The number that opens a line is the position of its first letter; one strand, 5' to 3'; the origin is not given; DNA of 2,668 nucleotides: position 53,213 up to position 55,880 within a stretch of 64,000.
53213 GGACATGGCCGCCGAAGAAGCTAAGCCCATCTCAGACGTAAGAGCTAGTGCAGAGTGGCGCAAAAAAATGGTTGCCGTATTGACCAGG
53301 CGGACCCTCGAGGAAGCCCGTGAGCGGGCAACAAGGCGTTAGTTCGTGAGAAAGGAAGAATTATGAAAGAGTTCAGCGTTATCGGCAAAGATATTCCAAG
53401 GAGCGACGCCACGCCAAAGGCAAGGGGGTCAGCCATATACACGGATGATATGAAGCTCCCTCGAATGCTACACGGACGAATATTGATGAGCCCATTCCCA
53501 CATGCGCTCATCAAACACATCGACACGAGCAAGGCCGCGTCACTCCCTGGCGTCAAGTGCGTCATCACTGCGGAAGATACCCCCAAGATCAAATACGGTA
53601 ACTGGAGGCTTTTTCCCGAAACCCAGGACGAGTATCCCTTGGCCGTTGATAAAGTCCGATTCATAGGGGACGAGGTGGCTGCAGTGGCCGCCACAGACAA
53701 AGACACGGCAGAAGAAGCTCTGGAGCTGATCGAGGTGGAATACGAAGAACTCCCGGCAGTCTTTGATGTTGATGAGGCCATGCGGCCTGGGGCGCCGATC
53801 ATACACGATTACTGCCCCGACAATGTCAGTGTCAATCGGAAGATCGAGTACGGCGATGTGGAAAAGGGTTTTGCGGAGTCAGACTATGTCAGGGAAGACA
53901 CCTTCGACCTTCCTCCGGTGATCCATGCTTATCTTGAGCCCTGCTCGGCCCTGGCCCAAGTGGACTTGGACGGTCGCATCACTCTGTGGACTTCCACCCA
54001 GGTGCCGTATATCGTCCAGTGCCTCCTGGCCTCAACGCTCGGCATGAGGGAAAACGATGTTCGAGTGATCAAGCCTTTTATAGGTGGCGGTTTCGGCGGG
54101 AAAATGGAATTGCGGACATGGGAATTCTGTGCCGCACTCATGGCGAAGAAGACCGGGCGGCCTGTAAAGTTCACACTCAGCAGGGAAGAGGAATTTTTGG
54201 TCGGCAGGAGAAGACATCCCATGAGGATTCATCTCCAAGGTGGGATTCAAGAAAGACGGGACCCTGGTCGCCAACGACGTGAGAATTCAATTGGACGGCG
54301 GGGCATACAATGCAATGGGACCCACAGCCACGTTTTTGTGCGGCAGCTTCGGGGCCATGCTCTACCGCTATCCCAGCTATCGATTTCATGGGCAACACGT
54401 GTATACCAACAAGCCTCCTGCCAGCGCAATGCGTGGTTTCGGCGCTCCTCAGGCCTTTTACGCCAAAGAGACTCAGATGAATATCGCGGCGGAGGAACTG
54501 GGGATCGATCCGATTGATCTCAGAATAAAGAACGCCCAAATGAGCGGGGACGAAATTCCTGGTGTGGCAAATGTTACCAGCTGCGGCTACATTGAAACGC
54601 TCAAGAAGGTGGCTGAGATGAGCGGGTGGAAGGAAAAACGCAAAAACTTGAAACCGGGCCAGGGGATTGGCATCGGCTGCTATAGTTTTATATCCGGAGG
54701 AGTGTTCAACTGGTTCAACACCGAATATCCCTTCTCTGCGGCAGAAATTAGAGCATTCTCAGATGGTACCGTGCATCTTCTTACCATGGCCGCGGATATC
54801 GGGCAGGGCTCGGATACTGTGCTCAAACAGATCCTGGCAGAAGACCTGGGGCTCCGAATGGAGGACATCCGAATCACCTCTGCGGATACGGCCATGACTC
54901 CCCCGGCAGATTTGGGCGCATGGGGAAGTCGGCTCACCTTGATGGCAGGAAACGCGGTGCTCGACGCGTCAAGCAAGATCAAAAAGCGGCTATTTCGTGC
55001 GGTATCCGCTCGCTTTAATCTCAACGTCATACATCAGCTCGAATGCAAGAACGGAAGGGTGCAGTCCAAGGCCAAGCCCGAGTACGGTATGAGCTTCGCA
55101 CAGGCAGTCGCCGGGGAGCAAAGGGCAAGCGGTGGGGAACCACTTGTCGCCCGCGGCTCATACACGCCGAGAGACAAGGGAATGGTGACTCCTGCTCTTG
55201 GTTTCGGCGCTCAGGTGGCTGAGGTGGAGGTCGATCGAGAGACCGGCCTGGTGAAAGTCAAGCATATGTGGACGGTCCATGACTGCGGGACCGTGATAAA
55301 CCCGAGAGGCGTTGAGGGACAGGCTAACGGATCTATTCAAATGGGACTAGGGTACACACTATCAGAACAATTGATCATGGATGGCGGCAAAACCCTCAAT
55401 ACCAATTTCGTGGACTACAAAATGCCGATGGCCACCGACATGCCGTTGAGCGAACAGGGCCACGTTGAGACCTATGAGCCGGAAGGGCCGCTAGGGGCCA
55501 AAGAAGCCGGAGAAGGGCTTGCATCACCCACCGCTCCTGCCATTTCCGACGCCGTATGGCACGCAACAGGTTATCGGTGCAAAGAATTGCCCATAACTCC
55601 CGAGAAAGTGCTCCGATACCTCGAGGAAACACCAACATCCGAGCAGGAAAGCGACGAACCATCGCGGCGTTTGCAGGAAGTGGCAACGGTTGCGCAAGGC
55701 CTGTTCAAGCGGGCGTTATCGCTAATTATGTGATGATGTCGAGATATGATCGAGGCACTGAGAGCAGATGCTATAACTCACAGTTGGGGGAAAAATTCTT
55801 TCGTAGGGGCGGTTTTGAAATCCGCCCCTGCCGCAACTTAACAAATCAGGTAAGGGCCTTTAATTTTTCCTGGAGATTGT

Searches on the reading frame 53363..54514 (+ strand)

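Call 70: search_protein_families(library=pfam, proteins=[window:53363-54514:+], max_evalue=0.00001)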
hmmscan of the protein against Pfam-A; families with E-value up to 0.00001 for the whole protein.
window:53363-54514:+ (384 aa): 2 families
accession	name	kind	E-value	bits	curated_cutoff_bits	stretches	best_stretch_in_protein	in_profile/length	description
PF02738.23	MoCoBD_1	-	2.2e-47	161.7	27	1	147-296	1-149/244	Molybdopterin cofactor-binding domain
PF01315.27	Ald_Xan_dh_C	-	3e-34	118.1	31.3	1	22-131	2-110/110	Aldehyde oxidase and xanthine dehydrogenase, a/b hammerhead domain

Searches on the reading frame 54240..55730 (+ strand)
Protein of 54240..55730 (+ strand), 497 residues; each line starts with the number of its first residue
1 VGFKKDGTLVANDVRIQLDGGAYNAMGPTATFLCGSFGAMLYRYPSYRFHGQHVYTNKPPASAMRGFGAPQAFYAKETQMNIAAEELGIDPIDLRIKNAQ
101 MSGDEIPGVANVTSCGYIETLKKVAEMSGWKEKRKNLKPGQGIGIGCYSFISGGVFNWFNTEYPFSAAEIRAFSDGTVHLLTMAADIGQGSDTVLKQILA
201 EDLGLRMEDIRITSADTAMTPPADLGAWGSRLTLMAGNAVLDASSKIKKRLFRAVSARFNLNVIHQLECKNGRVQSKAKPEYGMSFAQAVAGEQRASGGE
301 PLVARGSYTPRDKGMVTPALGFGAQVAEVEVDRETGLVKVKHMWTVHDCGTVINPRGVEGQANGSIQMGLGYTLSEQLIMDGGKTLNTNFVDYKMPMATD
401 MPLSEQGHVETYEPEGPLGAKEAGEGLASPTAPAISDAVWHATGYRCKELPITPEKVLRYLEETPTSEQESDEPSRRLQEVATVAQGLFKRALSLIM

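Call 70: search_protein_families(library=pfam, proteins=[window:54240-55730:+], max_evalue=0.00001)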
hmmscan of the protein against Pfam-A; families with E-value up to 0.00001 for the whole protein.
window:54240-55730:+ (497 aa): 2 families
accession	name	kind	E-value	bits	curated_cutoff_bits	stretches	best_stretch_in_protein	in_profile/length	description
PF20256.3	MoCoBD_2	-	3e-73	247.2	27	1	124-402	2-283/283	Molybdopterin cofactor-binding domain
PF02738.23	MoCoBD_1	-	8.1e-29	100.9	27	1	1-99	146-244/244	Molybdopterin cofactor-binding domain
